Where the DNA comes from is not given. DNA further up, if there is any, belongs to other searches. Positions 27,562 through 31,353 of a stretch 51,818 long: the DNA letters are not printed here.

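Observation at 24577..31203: Tightly packed cassette: receiver-fused flavoprotein, cNMP-binding histidine kinase and cyclase/P-loop/TPR protein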

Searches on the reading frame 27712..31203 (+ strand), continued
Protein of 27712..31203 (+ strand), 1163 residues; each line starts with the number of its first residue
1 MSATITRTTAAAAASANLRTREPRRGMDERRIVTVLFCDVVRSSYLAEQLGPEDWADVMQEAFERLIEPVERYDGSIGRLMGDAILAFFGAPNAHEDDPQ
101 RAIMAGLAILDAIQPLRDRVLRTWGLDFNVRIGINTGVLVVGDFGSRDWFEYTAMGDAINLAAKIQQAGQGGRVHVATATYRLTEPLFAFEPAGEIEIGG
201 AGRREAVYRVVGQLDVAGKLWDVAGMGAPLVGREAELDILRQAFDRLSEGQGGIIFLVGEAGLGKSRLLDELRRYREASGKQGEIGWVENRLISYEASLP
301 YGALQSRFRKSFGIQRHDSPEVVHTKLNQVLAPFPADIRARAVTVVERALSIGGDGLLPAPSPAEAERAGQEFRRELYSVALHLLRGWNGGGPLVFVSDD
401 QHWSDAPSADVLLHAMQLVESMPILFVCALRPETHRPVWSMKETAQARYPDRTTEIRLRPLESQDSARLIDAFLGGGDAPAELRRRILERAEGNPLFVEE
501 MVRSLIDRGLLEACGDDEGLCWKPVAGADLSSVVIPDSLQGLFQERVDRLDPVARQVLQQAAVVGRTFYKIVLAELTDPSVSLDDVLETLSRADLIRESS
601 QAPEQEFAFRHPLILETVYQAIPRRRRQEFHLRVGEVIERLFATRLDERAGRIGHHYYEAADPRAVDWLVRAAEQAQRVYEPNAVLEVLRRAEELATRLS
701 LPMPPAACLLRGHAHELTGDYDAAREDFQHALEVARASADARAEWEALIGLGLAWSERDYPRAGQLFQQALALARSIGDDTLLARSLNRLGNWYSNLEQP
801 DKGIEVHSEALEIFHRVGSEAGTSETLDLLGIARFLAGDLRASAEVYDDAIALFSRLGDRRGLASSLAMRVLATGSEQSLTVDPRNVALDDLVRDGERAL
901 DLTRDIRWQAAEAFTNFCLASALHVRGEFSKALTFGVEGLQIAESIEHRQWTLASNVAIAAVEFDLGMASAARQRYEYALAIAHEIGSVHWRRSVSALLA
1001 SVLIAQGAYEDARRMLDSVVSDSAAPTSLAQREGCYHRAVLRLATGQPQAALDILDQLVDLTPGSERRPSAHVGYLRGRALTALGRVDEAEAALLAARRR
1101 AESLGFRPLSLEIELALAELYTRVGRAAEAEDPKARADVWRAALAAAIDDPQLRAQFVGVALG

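Call 35: find_homologous_proteins(query=window:27712-31203:+, max_evalue=1e-30)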
Query window:27712-31203:+ (1163 aa): 5429 proteins with E <= 1e-30 among 8000 candidates; the best 120 are listed.
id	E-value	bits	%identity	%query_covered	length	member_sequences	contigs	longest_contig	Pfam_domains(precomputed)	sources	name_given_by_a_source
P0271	0.0e+0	2556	100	100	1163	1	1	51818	PF14559.13,PF17874.8,PF00515.35,PF13424.13,PF00211.26,PF13181.13,PF07719.24,PF13191.13,PF13374.13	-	-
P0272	0.0e+0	1764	70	99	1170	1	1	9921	PF00515.35,PF13424.13,PF00211.26,PF07719.24,PF13191.13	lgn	-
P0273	0.0e+0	1089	50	98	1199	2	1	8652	PF17874.8,PF13424.13,PF00211.26,PF13191.13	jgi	jgi:class 3 adenylate cyclase/predicted ATPase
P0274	0.0e+0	1087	48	97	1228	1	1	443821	PF17874.8,PF00515.35,PF13424.13,PF00211.26,PF13181.13,PF07719.24,PF13191.13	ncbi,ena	-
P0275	0.0e+0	1082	49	96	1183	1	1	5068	PF00515.35,PF13424.13,PF00211.26,PF13181.13,PF07719.24,PF13191.13,PF13374.13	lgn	-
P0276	0.0e+0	1072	48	98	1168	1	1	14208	PF17874.8,PF00515.35,PF13424.13,PF13432.13,PF00211.26,PF13181.13,PF07719.24,PF13191.13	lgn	-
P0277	3.6e-295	1000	65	63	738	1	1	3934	PF17874.8,PF00515.35,PF13424.13,PF13181.13,PF07719.24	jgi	jgi:tetratricopeptide (TPR) repeat protein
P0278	2.6e-289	981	45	98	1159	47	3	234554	PF13424.13,PF00211.26,PF13191.13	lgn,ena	-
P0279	1.4e-287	975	42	98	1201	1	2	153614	PF17874.8,PF00515.35,PF13424.13,PF13176.13,PF13432.13,PF00211.26,PF13181.13,PF07719.24,PF13191.13,PF13374.13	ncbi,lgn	-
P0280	1.4e-287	975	44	98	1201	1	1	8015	PF00515.35,PF13424.13,PF13176.13,PF13432.13,PF00211.26,PF13181.13,PF07719.24,PF13191.13,PF13374.13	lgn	-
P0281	2.5e-284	964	45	99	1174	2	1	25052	PF13424.13,PF00211.26,PF13191.13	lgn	-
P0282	2.2e-280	951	45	97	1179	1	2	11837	PF13424.13,PF00211.26,PF13181.13,PF13191.13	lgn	-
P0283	1.7e-274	932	45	96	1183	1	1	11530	PF17874.8,PF00515.35,PF13424.13,PF13428.13,PF00211.26,PF13181.13,PF07719.24,PF13191.13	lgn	-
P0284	3.2e-271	921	43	97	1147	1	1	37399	PF13401.13,PF13428.13,PF13191.13,PF13374.13,PF13371.13,PF17874.8,PF00515.35,PF13424.13,PF28559.1,PF00211.26,PF13181.13,PF07719.24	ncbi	-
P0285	5.2e-264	897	43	97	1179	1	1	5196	PF17874.8,PF00515.35,PF13424.13,PF00211.26,PF07719.24,PF13191.13,PF13374.13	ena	-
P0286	2.1e-262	892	43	95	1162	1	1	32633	PF17874.8,PF13424.13,PF00211.26,PF07719.24,PF13191.13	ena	-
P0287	1.0e-259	883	42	94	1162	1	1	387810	PF13424.13,PF00211.26,PF07719.24,PF13191.13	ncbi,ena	-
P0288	3.5e-251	855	40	94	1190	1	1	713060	PF17874.8,PF00515.35,PF13424.13,PF13176.13,PF00211.26,PF13181.13,PF07719.24,PF13191.13,PF13374.13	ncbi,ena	-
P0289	2.5e-245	835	41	97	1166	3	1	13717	PF13424.13,PF00211.26,PF07719.24,PF13191.13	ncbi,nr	ncbi:MAG TPA: adenylate/guanylate cyclase domain-containing protein [Thermomicrobiales bacterium]|nr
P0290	5.9e-238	811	42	92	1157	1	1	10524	PF13424.13,PF00211.26,PF13181.13,PF07719.24,PF13191.13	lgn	-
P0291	8.4e-237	807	41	94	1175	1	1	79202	PF17874.8,PF13424.13,PF13428.13,PF00211.26,PF13181.13,PF07719.24,PF13191.13,PF13374.13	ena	-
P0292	4.2e-231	788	40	98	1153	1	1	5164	PF13424.13,PF00211.26,PF07719.24,PF13191.13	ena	-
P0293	1.3e-228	780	40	97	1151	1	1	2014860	PF17874.8,PF00515.35,PF13424.13,PF13432.13,PF13428.13,PF00211.26,PF13181.13,PF07719.24,PF13191.13,PF13374.13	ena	-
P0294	2.2e-227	776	39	97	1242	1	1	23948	PF13240.12,PF17874.8,PF12773.14,PF00515.35,PF24463.2,PF13424.13,PF13401.13,PF00211.26,PF13248.12,PF13191.13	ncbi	-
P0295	2.6e-225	769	38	97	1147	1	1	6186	PF17874.8,PF00515.35,PF13424.13,PF00211.26,PF13181.13,PF07719.24,PF13191.13,PF13374.13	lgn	-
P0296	8.0e-225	767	38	98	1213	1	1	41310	PF13240.12,PF12773.14,PF00515.35,PF13424.13,PF13401.13,PF00211.26,PF13248.12,PF07719.24,PF13191.13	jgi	jgi:class 3 adenylate cyclase/tetratricopeptide (TPR) repeat protein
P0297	1.2e-224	767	39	98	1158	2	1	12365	PF00515.35,PF13424.13,PF13176.13,PF13428.13,PF00211.26,PF13181.13,PF07719.24,PF13191.13,PF13374.13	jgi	jgi:predicted ATPase/class 3 adenylate cyclase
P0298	1.9e-222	760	39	98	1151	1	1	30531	PF17874.8,PF00515.35,PF13424.13,PF13401.13,PF00211.26,PF07719.24,PF13191.13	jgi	jgi:predicted ATPase/class 3 adenylate cyclase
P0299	4.9e-222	758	39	95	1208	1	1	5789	PF13240.12,PF12773.14,PF00515.35,PF24463.2,PF13424.13,PF13401.13,PF00211.26,PF13248.12,PF07719.24,PF13191.13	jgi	jgi:predicted ATPase/class 3 adenylate cyclase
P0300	1.0e-221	757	39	98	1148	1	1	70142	PF17874.8,PF00515.35,PF13424.13,PF00211.26,PF13181.13,PF07719.24,PF13191.13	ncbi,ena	-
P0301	1.0e-221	757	39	98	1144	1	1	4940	PF14559.13,PF17874.8,PF00515.35,PF13424.13,PF00211.26,PF13181.13,PF07719.24,PF13191.13,PF13374.13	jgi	jgi:class 3 adenylate cyclase/tetratricopeptide (TPR) repeat protein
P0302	4.6e-221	755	40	98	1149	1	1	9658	PF13424.13,PF00211.26,PF07719.24,PF13191.13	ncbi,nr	ncbi:MAG TPA: adenylate/guanylate cyclase domain-containing protein [Thermomicrobiales bacterium]|nr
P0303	1.5e-220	753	38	98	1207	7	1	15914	PF13240.12,PF12773.14,PF00515.35,PF24463.2,PF13424.13,PF00211.26,PF07719.24,PF13191.13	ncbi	-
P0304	5.3e-220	751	40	97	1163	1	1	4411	PF00515.35,PF13424.13,PF13401.13,PF00211.26,PF13181.13,PF13191.13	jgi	jgi:class 3 adenylate cyclase/tetratricopeptide (TPR) repeat protein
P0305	5.7e-218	745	39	97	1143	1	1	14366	PF17874.8,PF13424.13,PF00211.26,PF13181.13,PF07719.24,PF13191.13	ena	-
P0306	7.0e-218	744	38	97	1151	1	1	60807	PF17874.8,PF00515.35,PF13424.13,PF13176.13,PF13432.13,PF13428.13,PF00211.26,PF13181.13,PF07719.24,PF13191.13,PF13374.13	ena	-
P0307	1.5e-217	743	38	98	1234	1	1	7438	PF13240.12,PF12773.14,PF00515.35,PF24463.2,PF13424.13,PF13176.13,PF00211.26,PF13181.13,PF13248.12,PF07719.24,PF13191.13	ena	-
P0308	1.9e-217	743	38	98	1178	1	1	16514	PF00515.35,PF13424.13,PF00211.26,PF13181.13,PF07719.24,PF13191.13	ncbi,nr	ncbi:MAG TPA: adenylate/guanylate cyclase domain-containing protein [Anaerolineales bacterium]|nr:ad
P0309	2.1e-217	743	40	98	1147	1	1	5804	PF17874.8,PF00515.35,PF13424.13,PF13401.13,PF00211.26,PF13181.13,PF07719.24,PF13191.13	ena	-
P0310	5.9e-217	741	38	98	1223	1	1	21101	PF13240.12,PF12773.14,PF00515.35,PF13424.13,PF00211.26,PF13248.12,PF07719.24,PF13191.13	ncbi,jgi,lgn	jgi:predicted ATPase/class 3 adenylate cyclase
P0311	8.4e-217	741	39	97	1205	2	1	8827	PF13240.12,PF24463.2,PF13176.13,PF13401.13,PF13248.12,PF13191.13,PF13374.13,PF12773.14,PF00515.35,PF13424.13,PF00211.26,PF13181.13,PF07719.24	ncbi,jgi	-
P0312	9.9e-217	741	38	98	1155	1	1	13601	PF13424.13,PF00211.26,PF13191.13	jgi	jgi:class 3 adenylate cyclase/tetratricopeptide (TPR) repeat protein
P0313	1.6e-215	737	39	97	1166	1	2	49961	PF17874.8,PF00515.35,PF13424.13,PF00211.26,PF13191.13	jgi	jgi:class 3 adenylate cyclase/tetratricopeptide (TPR) repeat protein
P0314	1.1e-214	734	37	98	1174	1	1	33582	PF00515.35,PF13424.13,PF13401.13,PF00211.26,PF07719.24,PF13191.13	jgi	jgi:class 3 adenylate cyclase/tetratricopeptide (TPR) repeat protein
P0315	1.7e-213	730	38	97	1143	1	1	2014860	PF12862.14,PF17874.8,PF00515.35,PF13424.13,PF00211.26,PF13181.13,PF07719.24,PF13191.13,PF13374.13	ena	-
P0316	3.3e-213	729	39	98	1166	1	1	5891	PF14559.13,PF13424.13,PF13401.13,PF00211.26,PF07719.24,PF13191.13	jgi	jgi:predicted ATPase/class 3 adenylate cyclase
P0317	2.0e-211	723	39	98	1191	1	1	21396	PF00515.35,PF13424.13,PF00211.26,PF13181.13,PF13191.13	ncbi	-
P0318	2.1e-211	723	40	98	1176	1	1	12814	PF13424.13,PF00211.26,PF13191.13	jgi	jgi:class 3 adenylate cyclase/tetratricopeptide (TPR) repeat protein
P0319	3.0e-211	722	37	98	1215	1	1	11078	PF13240.12,PF24463.2,PF13176.13,PF13428.13,PF13248.12,PF13191.13,PF13374.13,PF12773.14,PF00515.35,PF13424.13,PF00211.26,PF13181.13,PF07719.24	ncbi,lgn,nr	ncbi:MAG TPA: adenylate/guanylate cyclase domain-containing protein [Anaerolineales bacterium]|nr:ad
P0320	5.0e-211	722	36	99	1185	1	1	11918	PF00515.35,PF13424.13,PF13401.13,PF00211.26,PF13181.13,PF07719.24,PF13191.13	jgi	jgi:class 3 adenylate cyclase/tetratricopeptide (TPR) repeat protein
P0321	8.0e-211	721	38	95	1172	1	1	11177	PF17874.8,PF13424.13,PF00211.26,PF13191.13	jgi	jgi:class 3 adenylate cyclase/tetratricopeptide (TPR) repeat protein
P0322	9.0e-211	721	37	98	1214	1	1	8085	PF13240.12,PF24463.2,PF13176.13,PF13401.13,PF13428.13,PF13248.12,PF13191.13,PF13374.13,PF14559.13,PF17874.8,PF12773.14,PF00515.35,PF13424.13,PF00211.26,PF13181.13,PF07719.24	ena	-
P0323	1.0e-210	721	38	97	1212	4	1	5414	PF13240.12,PF24463.2,PF13176.13,PF13401.13,PF13428.13,PF13248.12,PF13191.13,PF13374.13,PF14559.13,PF12773.14,PF00515.35,PF13424.13,PF13432.13,PF00211.26,PF13181.13,PF07719.24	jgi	-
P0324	1.5e-208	714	38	100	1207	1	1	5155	PF13240.12,PF17874.8,PF12773.14,PF00515.35,PF24463.2,PF13424.13,PF00211.26,PF13181.13,PF13248.12,PF07719.24,PF13191.13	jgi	-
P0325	1.9e-208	713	38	97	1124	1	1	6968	PF13424.13,PF13401.13,PF00211.26,PF07719.24,PF13191.13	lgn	-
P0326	6.2e-208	711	39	97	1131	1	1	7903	PF13424.13,PF13401.13,PF00211.26,PF13191.13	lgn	-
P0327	2.3e-206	706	37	98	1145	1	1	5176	PF14559.13,PF00515.35,PF13424.13,PF00211.26,PF07719.24,PF13191.13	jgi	jgi:class 3 adenylate cyclase/tetratricopeptide (TPR) repeat protein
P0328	2.6e-206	706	38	98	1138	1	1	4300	PF00515.35,PF13424.13,PF00211.26,PF07719.24,PF13191.13,PF13374.13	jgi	jgi:class 3 adenylate cyclase/tetratricopeptide (TPR) repeat protein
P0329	2.9e-205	703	38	98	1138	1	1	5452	PF00515.35,PF13424.13,PF13401.13,PF00211.26,PF13181.13,PF07719.24,PF13191.13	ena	-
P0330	2.9e-202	693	36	100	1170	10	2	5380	PF10602.16,PF17874.8,PF13424.13,PF00211.26,PF07719.24,PF13191.13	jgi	jgi:class 3 adenylate cyclase/tetratricopeptide (TPR) repeat protein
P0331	1.3e-201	690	37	98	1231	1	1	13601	PF13240.12,PF12773.14,PF13424.13,PF00211.26,PF13248.12,PF13191.13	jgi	jgi:class 3 adenylate cyclase/tetratricopeptide (TPR) repeat protein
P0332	2.4e-200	686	38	97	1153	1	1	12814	PF17874.8,PF13424.13,PF00211.26,PF13191.13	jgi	jgi:class 3 adenylate cyclase/tetratricopeptide (TPR) repeat protein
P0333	1.3e-198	681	39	91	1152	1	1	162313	PF17874.8,PF00515.35,PF13424.13,PF00211.26,PF13181.13,PF07719.24,PF13191.13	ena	-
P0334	7.9e-198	678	37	98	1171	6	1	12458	PF17874.8,PF13424.13,PF00211.26,PF13191.13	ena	-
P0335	1.2e-197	677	36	98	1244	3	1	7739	PF13240.12,PF17874.8,PF12773.14,PF13424.13,PF13401.13,PF00211.26,PF13248.12,PF13191.13,PF13374.13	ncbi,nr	ncbi:MAG TPA: adenylate/guanylate cyclase domain-containing protein [Anaerolineales bacterium]|nr:ad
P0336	2.7e-197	676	38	97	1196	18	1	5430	PF13240.12,PF17874.8,PF12773.14,PF24463.2,PF13424.13,PF13401.13,PF00211.26,PF24460.2,PF13248.12,PF07719.24,PF13191.13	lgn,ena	-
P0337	3.7e-197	676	39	96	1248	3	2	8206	PF14559.13,PF13240.12,PF12773.14,PF00515.35,PF13424.13,PF13401.13,PF00211.26,PF13248.12,PF07719.24,PF13191.13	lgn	-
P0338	5.5e-197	675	37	89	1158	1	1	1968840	PF17874.8,PF13424.13,PF00211.26,PF07719.24,PF13191.13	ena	-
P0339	1.2e-194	667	37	97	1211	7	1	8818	PF13240.12,PF13414.13,PF24463.2,PF13248.12,PF13191.13,PF17874.8,PF12773.14,PF00515.35,PF13424.13,PF00211.26,PF13181.13,PF10571.16,PF07719.24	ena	-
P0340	1.3e-194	667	36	97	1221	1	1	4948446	PF13240.12,PF17874.8,PF12773.14,PF24463.2,PF13424.13,PF13401.13,PF00211.26,PF13191.13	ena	-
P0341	5.3e-194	665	36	98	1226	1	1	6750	PF12773.14,PF00515.35,PF13424.13,PF00211.26,PF07719.24,PF13191.13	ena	-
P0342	3.5e-193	663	37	97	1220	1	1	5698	PF13240.12,PF24463.2,PF13401.13,PF13248.12,PF13191.13,PF17874.8,PF12773.14,PF00515.35,PF13424.13,PF00211.26,PF13181.13,PF07719.24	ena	-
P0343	4.2e-193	662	38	98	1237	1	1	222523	PF13240.12,PF17874.8,PF12773.14,PF13424.13,PF13428.13,PF00211.26,PF07719.24,PF13191.13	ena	-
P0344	5.9e-193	662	37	97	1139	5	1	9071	PF17874.8,PF00515.35,PF13424.13,PF13176.13,PF13428.13,PF00211.26,PF13181.13,PF07719.24,PF13191.13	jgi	jgi:class 3 adenylate cyclase/tetratricopeptide (TPR) repeat protein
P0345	7.6e-193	662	37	97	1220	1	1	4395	PF13240.12,PF12773.14,PF00515.35,PF24463.2,PF13424.13,PF00211.26,PF13181.13,PF07719.24,PF13191.13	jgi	-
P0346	4.9e-192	659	42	74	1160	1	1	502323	PF17874.8,PF13424.13,PF13401.13,PF00211.26,PF07719.24,PF13191.13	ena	-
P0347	2.1e-191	657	38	97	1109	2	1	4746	PF00515.35,PF13424.13,PF00211.26,PF07719.24,PF13191.13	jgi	jgi:class 3 adenylate cyclase/tetratricopeptide (TPR) repeat protein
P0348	2.8e-191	656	37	98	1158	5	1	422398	PF17874.8,PF13424.13,PF13401.13,PF00211.26,PF07719.24,PF13191.13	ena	-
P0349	5.7e-191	655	36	97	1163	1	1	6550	PF17874.8,PF00515.35,PF13424.13,PF00211.26,PF13181.13,PF07719.24,PF13191.13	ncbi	-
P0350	6.7e-191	655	37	97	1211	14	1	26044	PF13431.13,PF13240.12,PF24463.2,PF13191.13,PF17874.8,PF12773.14,PF00515.35,PF12895.14,PF13424.13,PF00211.26,PF13181.13,PF07719.24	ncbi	-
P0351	8.1e-191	655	35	98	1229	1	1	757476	PF13240.12,PF17874.8,PF12773.14,PF00515.35,PF13424.13,PF00211.26,PF13181.13,PF13248.12,PF07719.24,PF13191.13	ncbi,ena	-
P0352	8.4e-191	655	39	98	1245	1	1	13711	PF13240.12,PF17874.8,PF12773.14,PF00515.35,PF13424.13,PF13401.13,PF00211.26,PF13181.13,PF13248.12,PF13191.13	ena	-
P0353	1.2e-190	654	38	97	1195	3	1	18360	PF13240.12,PF17874.8,PF12773.14,PF13424.13,PF00211.26,PF13248.12,PF13191.13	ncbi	-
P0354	5.2e-190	652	37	97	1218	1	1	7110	PF13240.12,PF17874.8,PF12773.14,PF00515.35,PF24463.2,PF13424.13,PF00211.26,PF10571.16,PF13248.12,PF13191.13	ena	-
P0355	5.9e-190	652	38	98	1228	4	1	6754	PF13240.12,PF17874.8,PF12773.14,PF13424.13,PF13401.13,PF00211.26,PF13181.13,PF13248.12,PF13191.13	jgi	jgi:class 3 adenylate cyclase/tetratricopeptide (TPR) repeat protein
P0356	7.6e-190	652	37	97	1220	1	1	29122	PF13240.12,PF17874.8,PF12773.14,PF00515.35,PF24463.2,PF13424.13,PF13401.13,PF00211.26,PF13181.13,PF07719.24,PF13191.13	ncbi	ncbi:MAG: adenylate/guanylate cyclase domain-containing protein [Anaerolineales bacterium]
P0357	8.8e-190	651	38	97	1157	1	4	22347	PF13424.13,PF13401.13,PF00211.26,PF13191.13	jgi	jgi:class 3 adenylate cyclase/tetratricopeptide (TPR) repeat protein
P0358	2.5e-189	650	39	83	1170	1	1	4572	PF13424.13,PF00211.26,PF13191.13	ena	-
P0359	2.8e-189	650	36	97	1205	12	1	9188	PF13240.12,PF17874.8,PF12773.14,PF00515.35,PF13424.13,PF00211.26,PF13181.13,PF13248.12,PF07719.24,PF13191.13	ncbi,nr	ncbi:MAG: AAA family ATPase [Chloroflexi bacterium]|nr:AAA family ATPase [Chloroflexota bacterium]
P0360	1.1e-188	648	37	97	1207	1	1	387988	PF13240.12,PF13428.13,PF13248.12,PF13191.13,PF07721.21,PF17874.8,PF12773.14,PF00515.35,PF13424.13,PF00211.26,PF13181.13,PF07719.24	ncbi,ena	-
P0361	1.4e-188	647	37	98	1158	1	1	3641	PF00515.35,PF13424.13,PF13401.13,PF00211.26,PF13181.13,PF07719.24,PF13191.13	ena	-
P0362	2.5e-188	647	38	97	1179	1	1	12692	PF13240.12,PF17874.8,PF12773.14,PF00515.35,PF13424.13,PF00211.26,PF13181.13,PF13248.12,PF13191.13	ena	-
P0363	2.5e-188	647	38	98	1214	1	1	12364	PF13240.12,PF17874.8,PF12773.14,PF13424.13,PF00211.26,PF13248.12,PF13191.13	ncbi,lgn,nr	ncbi:MAG: AAA family ATPase [Chloroflexi bacterium]|nr:AAA family ATPase [Chloroflexota bacterium]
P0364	3.3e-188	646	37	97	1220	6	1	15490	PF13240.12,PF17874.8,PF12773.14,PF00515.35,PF24463.2,PF13424.13,PF13401.13,PF00211.26,PF13191.13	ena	-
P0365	9.5e-188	645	40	77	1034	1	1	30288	PF13240.12,PF12773.14,PF00515.35,PF13424.13,PF00211.26,PF07719.24,PF13191.13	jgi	jgi:class 3 adenylate cyclase/tetratricopeptide (TPR) repeat protein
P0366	2.6e-187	643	37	97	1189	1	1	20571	PF13240.12,PF17874.8,PF12773.14,PF13424.13,PF00211.26,PF13191.13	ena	-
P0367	3.4e-187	643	37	98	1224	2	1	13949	PF13240.12,PF17874.8,PF12773.14,PF13424.13,PF13401.13,PF00211.26,PF13248.12,PF13191.13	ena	-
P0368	3.5e-187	643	37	98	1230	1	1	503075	PF13240.12,PF17874.8,PF12773.14,PF13424.13,PF00211.26,PF13191.13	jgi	jgi:class 3 adenylate cyclase/tetratricopeptide (TPR) repeat protein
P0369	3.8e-187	643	36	97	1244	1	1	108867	PF17874.8,PF13424.13,PF00211.26,PF07719.24,PF13191.13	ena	-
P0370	4.3e-187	642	37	97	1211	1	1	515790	PF13240.12,PF12773.14,PF13424.13,PF00211.26,PF13191.13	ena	-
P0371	5.8e-187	642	44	66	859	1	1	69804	PF13424.13,PF00211.26,PF13191.13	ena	-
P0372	5.8e-187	642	36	97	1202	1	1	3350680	PF13240.12,PF24463.2,PF13401.13,PF13248.12,PF13191.13,PF10923.15,PF17874.8,PF12773.14,PF00515.35,PF13424.13,PF00211.26,PF13181.13,PF10571.16,PF07719.24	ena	-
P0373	6.4e-187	642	37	98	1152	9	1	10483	PF17874.8,PF00515.35,PF13424.13,PF13401.13,PF00211.26,PF07719.24,PF13191.13,PF13374.13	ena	-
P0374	8.8e-187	641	38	83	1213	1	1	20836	PF13240.12,PF17874.8,PF12773.14,PF00515.35,PF24463.2,PF13424.13,PF00211.26,PF13181.13,PF07719.24,PF13191.13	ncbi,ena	-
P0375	1.0e-186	641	44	65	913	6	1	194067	PF13424.13,PF13401.13,PF00211.26,PF13191.13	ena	-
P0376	1.1e-186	641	35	98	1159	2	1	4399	PF17874.8,PF00515.35,PF13424.13,PF13428.13,PF00211.26,PF13181.13,PF07719.24,PF13191.13,PF13374.13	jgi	-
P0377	2.2e-186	640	35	98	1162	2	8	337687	PF17874.8,PF13424.13,PF00211.26,PF13191.13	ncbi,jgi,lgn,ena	jgi:predicted ATPase/class 3 adenylate cyclase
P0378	5.1e-186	639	36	93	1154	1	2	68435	PF17874.8,PF00515.35,PF13424.13,PF13176.13,PF00211.26,PF07719.24,PF13191.13,PF13374.13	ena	-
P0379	5.6e-186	639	36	97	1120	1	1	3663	PF07721.21,PF17874.8,PF00515.35,PF13424.13,PF13428.13,PF00211.26,PF07719.24,PF13191.13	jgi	jgi:class 3 adenylate cyclase/tetratricopeptide (TPR) repeat protein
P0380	5.7e-186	639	38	97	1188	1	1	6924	PF13240.12,PF17874.8,PF12773.14,PF00515.35,PF13424.13,PF00211.26,PF13181.13,PF13248.12,PF13191.13,PF13374.13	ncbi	ncbi:MAG TPA: adenylate/guanylate cyclase domain-containing protein [Anaerolineales bacterium]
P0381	6.3e-186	639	36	97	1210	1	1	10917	PF13240.12,PF17874.8,PF12773.14,PF00515.35,PF13424.13,PF13401.13,PF00211.26,PF13181.13,PF13248.12,PF07719.24,PF13191.13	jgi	-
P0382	7.3e-186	638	36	98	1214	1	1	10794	PF13240.12,PF12773.14,PF24463.2,PF13424.13,PF00211.26,PF13181.13,PF07719.24,PF13191.13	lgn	-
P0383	1.3e-185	638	36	98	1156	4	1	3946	PF17874.8,PF13424.13,PF00211.26,PF07719.24,PF13191.13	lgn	-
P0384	5.5e-185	635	39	79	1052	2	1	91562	PF13240.12,PF17874.8,PF12773.14,PF13424.13,PF00211.26,PF13181.13,PF13248.12,PF13191.13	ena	-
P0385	8.7e-185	635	35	99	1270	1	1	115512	PF13240.12,PF17874.8,PF12773.14,PF24463.2,PF13424.13,PF13176.13,PF00211.26,PF13181.13,PF13248.12,PF07719.24,PF13191.13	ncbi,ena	-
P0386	1.2e-184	634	45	65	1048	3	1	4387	PF13240.12,PF12773.14,PF13424.13,PF13401.13,PF00211.26,PF13248.12,PF13191.13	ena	-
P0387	1.9e-184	634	42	72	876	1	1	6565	PF13424.13,PF13176.13,PF13401.13,PF00211.26,PF13191.13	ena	-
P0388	2.2e-184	633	37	98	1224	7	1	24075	PF13240.12,PF17874.8,PF12773.14,PF24463.2,PF13424.13,PF00211.26,PF13191.13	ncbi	-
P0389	3.8e-184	633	36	97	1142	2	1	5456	PF17874.8,PF00515.35,PF12895.14,PF13424.13,PF00211.26,PF13181.13,PF07719.24,PF13191.13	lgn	-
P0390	4.4e-184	633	36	97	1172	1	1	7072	PF17874.8,PF00515.35,PF13424.13,PF13401.13,PF00211.26,PF13191.13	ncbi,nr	ncbi:MAG TPA: adenylate/guanylate cyclase domain-containing protein [Anaerolineales bacterium]|nr:ad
